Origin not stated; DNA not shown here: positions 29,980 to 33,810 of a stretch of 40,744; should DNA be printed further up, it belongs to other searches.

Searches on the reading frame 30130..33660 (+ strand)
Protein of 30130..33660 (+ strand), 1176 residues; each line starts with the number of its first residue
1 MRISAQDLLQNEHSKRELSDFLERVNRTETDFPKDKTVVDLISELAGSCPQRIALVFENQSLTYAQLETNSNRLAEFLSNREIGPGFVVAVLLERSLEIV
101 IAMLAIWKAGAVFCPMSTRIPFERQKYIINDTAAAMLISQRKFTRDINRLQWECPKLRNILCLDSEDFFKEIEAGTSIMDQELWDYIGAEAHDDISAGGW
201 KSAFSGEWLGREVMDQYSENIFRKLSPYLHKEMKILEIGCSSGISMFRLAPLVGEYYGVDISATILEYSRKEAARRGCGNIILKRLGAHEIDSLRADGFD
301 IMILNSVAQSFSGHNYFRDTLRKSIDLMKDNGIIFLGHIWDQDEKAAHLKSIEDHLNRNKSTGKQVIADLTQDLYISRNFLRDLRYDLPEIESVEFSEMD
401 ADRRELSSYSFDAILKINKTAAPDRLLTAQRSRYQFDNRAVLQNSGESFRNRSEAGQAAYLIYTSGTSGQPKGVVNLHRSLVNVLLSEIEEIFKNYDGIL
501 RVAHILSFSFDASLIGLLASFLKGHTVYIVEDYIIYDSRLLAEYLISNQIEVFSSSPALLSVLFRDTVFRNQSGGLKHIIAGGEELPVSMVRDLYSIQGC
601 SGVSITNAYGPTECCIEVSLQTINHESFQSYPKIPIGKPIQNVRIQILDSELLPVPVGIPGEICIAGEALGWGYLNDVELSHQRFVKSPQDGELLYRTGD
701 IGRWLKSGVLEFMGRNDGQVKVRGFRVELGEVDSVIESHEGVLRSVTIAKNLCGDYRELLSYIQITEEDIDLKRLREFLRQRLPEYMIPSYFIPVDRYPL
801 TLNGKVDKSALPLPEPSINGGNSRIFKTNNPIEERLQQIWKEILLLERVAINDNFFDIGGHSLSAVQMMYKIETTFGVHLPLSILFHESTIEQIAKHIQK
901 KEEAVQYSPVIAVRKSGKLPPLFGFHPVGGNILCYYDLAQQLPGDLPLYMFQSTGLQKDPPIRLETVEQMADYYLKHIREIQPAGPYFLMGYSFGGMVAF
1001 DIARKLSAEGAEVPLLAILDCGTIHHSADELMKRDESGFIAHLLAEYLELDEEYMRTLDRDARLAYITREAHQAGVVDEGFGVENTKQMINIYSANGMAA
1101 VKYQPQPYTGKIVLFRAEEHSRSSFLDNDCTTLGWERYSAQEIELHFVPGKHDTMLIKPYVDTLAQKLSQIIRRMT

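Call 4: search_protein_families(library=pfam, proteins=[window:30130-33660:+], max_evalue=0.01)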
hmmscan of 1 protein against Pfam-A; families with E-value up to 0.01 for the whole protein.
window:30130-33660:+ (1176 aa): 10 families
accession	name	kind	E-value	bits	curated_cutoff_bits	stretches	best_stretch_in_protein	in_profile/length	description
PF00501.34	AMP-binding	-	5.6e-71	239.8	29.9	2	449-675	155-384/384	AMP-binding enzyme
PF00975.26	Thioesterase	-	1e-33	117.9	26.4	1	921-1157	2-212/226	Thioesterase domain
PF00550.31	PP-binding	-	2.5e-15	56.9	20.8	1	834-898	1-67/67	Phosphopantetheine attachment site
PF13847.12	Methyltransf_31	-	4.9e-14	52.7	27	1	230-353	2-126/145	Methyltransferase domain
PF08242.18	Methyltransf_12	-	3.2e-10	41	30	1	236-334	1-98/98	Methyltransferase domain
PF13649.12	Methyltransf_25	-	6.6e-10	40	27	1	235-332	1-97/97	Methyltransferase domain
PF08241.18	Methyltransf_11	-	1.1e-08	36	21.2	1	236-335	1-94/95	Methyltransferase domain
PF13489.12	Methyltransf_23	-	9.2e-06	25.9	27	1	221-339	13-119/164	Methyltransferase domain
PF13193.12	AMP-binding_C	-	0.00053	21.3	24.5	1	731-805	1-76/76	AMP-binding enzyme C-terminal domain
PF12697.13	Abhydrolase_6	-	0.0067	17.6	26.3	0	932-1026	11-94/217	Alpha/beta hydrolase family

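Call 5: search_protein_families(library=ncbifam, proteins=[window:30130-33660:+], max_evalue=0.01)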
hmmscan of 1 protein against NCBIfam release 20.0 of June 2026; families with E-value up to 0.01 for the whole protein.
window:30130-33660:+ (1176 aa): 113 families (the best 25 are shown)
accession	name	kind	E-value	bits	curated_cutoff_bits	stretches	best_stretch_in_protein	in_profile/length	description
NF004282.0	PRK05691.1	subfamily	2.4e-116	388.9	4090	2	452-902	3865-4312/4334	non-ribosomal peptide synthase/polyketide synthase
NF047350.1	aureusi_NRPS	equivalog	3e-112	376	2500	2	453-904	1569-1996/2373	aureusimine non-ribosomal peptide synthetase AusA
TIGR01733.1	AA-adenyl-dom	subfamily_domain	2.7e-104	349.2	317.4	2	435-746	95-408/409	amino acid adenylation domain-containing protein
NF041803.1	NRPS_SolG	exception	1.6e-103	347.2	2200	2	457-896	711-1153/1163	solanimycin non-ribosomal peptide synthetase SolG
NF007605.2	PRK10252.1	equivalog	4.9e-102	342.3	2400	2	440-1046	578-1189/1292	enterobactin non-ribosomal peptide synthetase EntF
NF003417.0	PRK04813.1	subfamily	1.8e-82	277.5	476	2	444-811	132-499/505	D-alanine--poly(phosphoribitol) ligase subunit DltA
NF038078.1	NRPS_MxcG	equivalog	1.3e-78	264.6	2300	2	446-906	588-1049/1442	myxochelin non-ribosomal peptide synthetase MxcG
TIGR01734.1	D-ala-DACP-lig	equivalog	7e-77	259.1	559.85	2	447-811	133-498/504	D-alanine--poly(phosphoribitol) ligase subunit DltA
NF004837.0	PRK06187.1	subfamily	9.3e-63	212.3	476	2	444-811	158-518/531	long-chain-fatty-acid--CoA ligase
TIGR03443.1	alpha_am_amid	equivalog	2.7e-62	210.6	1030.1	4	773-904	784-923/1390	L-aminoadipate-semialdehyde dehydrogenase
TIGR03098.1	ligase_PEP_1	hypoth_equivalog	2.9e-58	197.6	592.35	2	414-811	124-514/517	acyl-CoA ligase (AMP-forming), exosortase A system-associated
NF004822.0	PRK06178.1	equivalog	2.7e-46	158.3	782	2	440-811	196-563/571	acyl-CoA synthetase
NF052269.1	Staph_lig_FadD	equivalog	1.4e-40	139.1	650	2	452-811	146-489/499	long-chain-fatty-acid--CoA ligase FadD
NF006181.0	PRK08314.1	subfamily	3.6e-40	137.8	705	2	437-807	185-546/563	long-chain-fatty-acid--CoA ligase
NF006182.0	PRK08316.1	subfamily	3.8e-40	137.9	663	2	441-810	156-512/523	fatty acyl-CoA synthetase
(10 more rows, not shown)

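Call 10: find_homologous_proteins(query=window:30130-33660:+, max_evalue=1e-20)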
Query window:30130-33660:+ (1176 aa): 1150 proteins with E <= 1e-20 among 8000 candidates; the best 120 are listed.
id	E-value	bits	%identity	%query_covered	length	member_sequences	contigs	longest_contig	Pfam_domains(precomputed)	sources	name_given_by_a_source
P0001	0.0e+0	2679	100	100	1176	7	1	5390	PF13847.13,PF13489.13,PF13649.13,PF00550.32,PF00501.35,PF00975.27,PF08241.19,PF08242.19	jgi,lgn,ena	-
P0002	1.1e-297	1009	39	100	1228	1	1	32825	PF13847.13,PF13489.13,PF13649.13,PF00550.32,PF00501.35,PF00975.27,PF08241.19,PF08242.19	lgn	-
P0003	1.2e-274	932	37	74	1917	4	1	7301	PF13847.13,PF00668.26,PF13489.13,PF13649.13,PF00550.32,PF00501.35,PF13193.13,PF08241.19,PF08242.19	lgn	-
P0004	4.3e-237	808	37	100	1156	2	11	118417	PF13847.13,PF13649.13,PF00550.32,PF00501.35,PF13193.13,PF00975.27,PF08241.19,PF08242.19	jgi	jgi:fengycin family lipopeptide synthetase D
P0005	1.7e-235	803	37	100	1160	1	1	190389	PF13847.13,PF13489.13,PF13649.13,PF00550.32,PF00501.35,PF13193.13,PF00975.27,PF08241.19,PF08242.19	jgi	-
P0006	4.6e-232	791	36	100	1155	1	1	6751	PF13847.13,PF13649.13,PF00550.32,PF00501.35,PF13193.13,PF00975.27,PF08241.19,PF08242.19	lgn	-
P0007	1.6e-231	789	37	100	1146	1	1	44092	PF13847.13,PF13489.13,PF13649.13,PF00550.32,PF00501.35,PF13193.13,PF00975.27,PF08241.19,PF08242.19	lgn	-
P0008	2.5e-231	789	36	100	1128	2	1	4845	PF13847.13,PF13489.13,PF13649.13,PF00550.32,PF00501.35,PF13193.13,PF00975.27,PF08241.19,PF08242.19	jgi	jgi:amino acid adenylation domain-containing protein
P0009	7.0e-231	787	37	100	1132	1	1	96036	PF13847.13,PF13489.13,PF13649.13,PF00550.32,PF00501.35,PF13193.13,PF00975.27,PF08241.19,PF08242.19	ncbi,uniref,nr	ncbi:amino acid adenylation domain-containing protein [Candidatus Parabeggiatoa sp. HSG14]|uniref:am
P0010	2.6e-229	782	37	99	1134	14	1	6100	PF13847.13,PF13649.13,PF00550.32,PF00501.35,PF13193.13,PF00975.27,PF08241.19,PF08242.19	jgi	jgi:amino acid adenylation domain-containing protein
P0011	3.9e-229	782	37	100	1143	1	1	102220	PF13847.13,PF13489.13,PF13649.13,PF00550.32,PF00501.35,PF00975.27,PF08241.19,PF08242.19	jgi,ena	-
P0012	2.0e-228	779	39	87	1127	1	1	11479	PF13847.13,PF13649.13,PF00550.32,PF00501.35,PF13193.13,PF00975.27,PF08242.19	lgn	-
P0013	1.8e-226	773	36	96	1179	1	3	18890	PF13847.13,PF13489.13,PF13649.13,PF00550.32,PF00501.35,PF13193.13,PF00561.27,PF00975.27,PF08241.19,PF08242.19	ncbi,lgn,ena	-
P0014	1.8e-225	769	40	87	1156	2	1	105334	PF13847.13,PF13489.13,PF13649.13,PF00550.32,PF00501.35,PF13193.13,PF00975.27,PF08241.19,PF08242.19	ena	-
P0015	3.8e-225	768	39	87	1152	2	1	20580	PF13847.13,PF13489.13,PF13649.13,PF00550.32,PF00501.35,PF13193.13,PF00975.27,PF08241.19,PF08242.19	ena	-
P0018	1.5e-224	766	35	96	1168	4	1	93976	PF13847.13,PF13489.13,PF13649.13,PF00550.32,PF00501.35,PF13193.13,PF00975.27,PF08241.19,PF08242.19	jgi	jgi:amino acid adenylation domain-containing protein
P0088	1.3e-198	680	36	87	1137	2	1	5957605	PF13847.13,PF13649.13,PF00550.32,PF00501.35,PF13193.13,PF00975.27,PF08241.19,PF08242.19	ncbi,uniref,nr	ncbi:amino acid adenylation domain-containing protein [Opitutus terrae]|uniref:MCP methyltransferase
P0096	5.8e-197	675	36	90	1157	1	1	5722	PF13847.13,PF13649.13,PF00550.32,PF00501.35,PF13193.13,PF00975.27,PF08241.19,PF08242.19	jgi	jgi:amino acid adenylation domain-containing protein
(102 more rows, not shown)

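Call 24: search_solved_structures(query=window:30130-33660:+, max_evalue=0.00001)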
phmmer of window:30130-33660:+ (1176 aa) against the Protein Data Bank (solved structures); distinct sequences matched with E-value up to 0.00001: 221 (the best 60 are shown).
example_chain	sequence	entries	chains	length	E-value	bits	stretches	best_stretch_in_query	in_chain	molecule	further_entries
6mfz_A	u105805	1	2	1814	3e-190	637.8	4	454-904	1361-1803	Linear gramicidin synthase subunit A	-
9be3_A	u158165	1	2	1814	7.2e-190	636.6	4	454-904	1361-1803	Linear gramicidin synthase subunit A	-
9meh_A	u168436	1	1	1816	7.2e-190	636.5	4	454-904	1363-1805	Linear gramicidin synthase subunit A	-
9be4_A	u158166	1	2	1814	2.8e-189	634.6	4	454-904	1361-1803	Linear gramicidin synthase subunit A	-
6mfy_A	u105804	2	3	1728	2.2e-176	591.9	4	457-909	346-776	Linear gramicidin synthase subunit A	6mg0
8xjz_C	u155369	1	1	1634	3.8e-137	462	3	459-900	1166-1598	Peptide synthetase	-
4zxh_A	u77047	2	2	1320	2.9e-115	389.5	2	448-1171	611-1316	ABBFA_003403 | Tyrocidine synthetase 3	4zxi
2vsq_A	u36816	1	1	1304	1.1e-106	361.1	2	456-1020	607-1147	SURFACTIN SYNTHETASE SUBUNIT 3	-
9bfd_B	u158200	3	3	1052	8.3e-106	358.2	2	448-900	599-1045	Tyrocidine synthase 2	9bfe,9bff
5u89_A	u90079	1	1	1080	7.4e-101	341.8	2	458-904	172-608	Amino acid adenylation domain protein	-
9bfd_A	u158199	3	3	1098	2.2e-100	340.2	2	452-900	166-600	Tyrocidine synthase 1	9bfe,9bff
1amu_A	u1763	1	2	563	4.5e-93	316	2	444-844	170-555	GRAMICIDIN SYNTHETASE 1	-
9lcq_A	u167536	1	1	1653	9.7e-93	314.9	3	457-900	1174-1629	PvdL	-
9lcp_A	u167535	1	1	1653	9.7e-93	314.9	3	457-900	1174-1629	PvdL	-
9lco_A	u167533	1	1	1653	3.9e-92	312.9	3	457-900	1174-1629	PvdL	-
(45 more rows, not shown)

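Call 29: find_encoding_contigs(protein=P0002, flank=10000, max_places=2)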
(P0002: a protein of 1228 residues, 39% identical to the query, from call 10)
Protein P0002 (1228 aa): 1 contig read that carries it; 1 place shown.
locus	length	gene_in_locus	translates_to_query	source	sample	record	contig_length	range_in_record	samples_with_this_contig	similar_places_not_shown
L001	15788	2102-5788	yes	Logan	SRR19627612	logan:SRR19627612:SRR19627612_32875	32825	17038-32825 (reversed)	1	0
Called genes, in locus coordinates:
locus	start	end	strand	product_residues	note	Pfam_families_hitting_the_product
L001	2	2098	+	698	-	?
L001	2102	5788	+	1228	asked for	PF00501:AMP-binding, PF13489:Methyltransf_23 (weak), PF13847:Methyltransf_31, PF08241:Methyltransf_11, PF08242:Methyltransf_12, PF00501:AMP-binding, PF00550:PP-binding, PF00975:Thioesterase, +1 more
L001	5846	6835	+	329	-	PF00698:Acyl_transf_1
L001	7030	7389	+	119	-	PF00072:Response_reg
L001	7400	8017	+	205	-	PF04509:CheC (faint), PF13690:CheX (faint)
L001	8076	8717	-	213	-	PF00072:Response_reg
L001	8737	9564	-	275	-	PF01627:Hpt, PF00072:Response_reg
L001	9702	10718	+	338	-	PF01656:CbiA, PF10609:ParA, PF13614:AAA_31 (weak)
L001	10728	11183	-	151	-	PF13690:CheX (weak)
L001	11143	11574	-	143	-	PF00072:Response_reg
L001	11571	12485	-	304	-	PF08668:HDOD, PF01966:HD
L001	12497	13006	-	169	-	PF03975:CheD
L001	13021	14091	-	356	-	PF00072:Response_reg, PF01339:CheB_methylest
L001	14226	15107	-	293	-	PF03705:CheR_N, PF01739:CheR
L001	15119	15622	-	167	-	PF01584:CheW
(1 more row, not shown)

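Call 48: find_encoding_contigs(protein=P0088, flank=10000, max_places=1)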
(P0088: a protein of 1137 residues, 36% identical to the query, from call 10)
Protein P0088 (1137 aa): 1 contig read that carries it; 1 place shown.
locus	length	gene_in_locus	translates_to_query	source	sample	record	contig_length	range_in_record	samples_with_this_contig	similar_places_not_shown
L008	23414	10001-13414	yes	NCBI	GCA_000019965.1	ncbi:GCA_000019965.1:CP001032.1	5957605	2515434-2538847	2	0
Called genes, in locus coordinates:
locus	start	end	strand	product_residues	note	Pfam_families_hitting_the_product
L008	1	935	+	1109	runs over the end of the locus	PF00668:Condensation, PF00501:AMP-binding, PF13193:AMP-binding_C, PF00550:PP-binding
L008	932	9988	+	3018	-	PF00668:Condensation, PF00501:AMP-binding, PF13193:AMP-binding_C, PF00550:PP-binding, PF00668:Condensation, PF00501:AMP-binding, PF00550:PP-binding, PF00668:Condensation, +1 more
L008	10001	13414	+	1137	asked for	PF00501:AMP-binding, PF08241:Methyltransf_11 (weak), PF08242:Methyltransf_12, PF13649:Methyltransf_25, PF13847:Methyltransf_31 (weak), PF00501:AMP-binding, PF00550:PP-binding, PF00975:Thioesterase, +1 more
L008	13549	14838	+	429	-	PF00202:Aminotran_3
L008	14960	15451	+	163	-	PF01797:Y1_Tnp (weak)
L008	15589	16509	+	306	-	PF02666:PS_Dcarbxylase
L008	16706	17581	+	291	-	PF00581:Rhodanese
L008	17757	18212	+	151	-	PF02657:SufE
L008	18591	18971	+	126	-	PF00903:Glyoxalase, PF22677:Ble-like_N (weak), PF12681:Glyoxalase_2 (weak), PF13669:Glyoxalase_4, PF18029:Glyoxalase_6 (weak)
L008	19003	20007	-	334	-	PF07934:OGG_N, PF00730:HhH-GPD (weak)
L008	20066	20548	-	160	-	-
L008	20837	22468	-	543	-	PF00496:SBP_bac_5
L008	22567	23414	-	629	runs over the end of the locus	PF00664:ABC_membrane, PF00005:ABC_tran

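Call 49: find_encoding_contigs(protein=P0009, flank=10000, max_places=1)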
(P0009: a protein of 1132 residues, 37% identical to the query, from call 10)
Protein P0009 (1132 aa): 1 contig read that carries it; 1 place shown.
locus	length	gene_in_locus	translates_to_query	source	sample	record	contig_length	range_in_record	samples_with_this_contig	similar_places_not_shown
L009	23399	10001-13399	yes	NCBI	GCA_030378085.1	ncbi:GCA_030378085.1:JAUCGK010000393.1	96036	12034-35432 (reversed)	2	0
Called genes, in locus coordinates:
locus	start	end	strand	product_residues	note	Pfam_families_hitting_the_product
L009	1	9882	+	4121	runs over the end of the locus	PF00668:Condensation, PF00501:AMP-binding, PF13193:AMP-binding_C, PF00550:PP-binding, PF00668:Condensation, PF00501:AMP-binding, PF13193:AMP-binding_C, PF00550:PP-binding, +5 more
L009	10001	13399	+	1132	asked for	PF00501:AMP-binding, PF08242:Methyltransf_12, PF13649:Methyltransf_25, PF13847:Methyltransf_31, PF00501:AMP-binding, PF13193:AMP-binding_C, PF00550:PP-binding, PF00975:Thioesterase, +2 more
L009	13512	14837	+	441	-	PF00202:Aminotran_3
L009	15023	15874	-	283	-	-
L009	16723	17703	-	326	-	PF03706:LPG_synthase_TM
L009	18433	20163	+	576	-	PF00072:Response_reg (weak), PF08448:PAS_4 (weak), PF13426:PAS_9 (weak), PF07228:SpoIIE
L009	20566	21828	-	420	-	PF00089:Trypsin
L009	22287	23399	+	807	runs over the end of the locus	PF05860:TPS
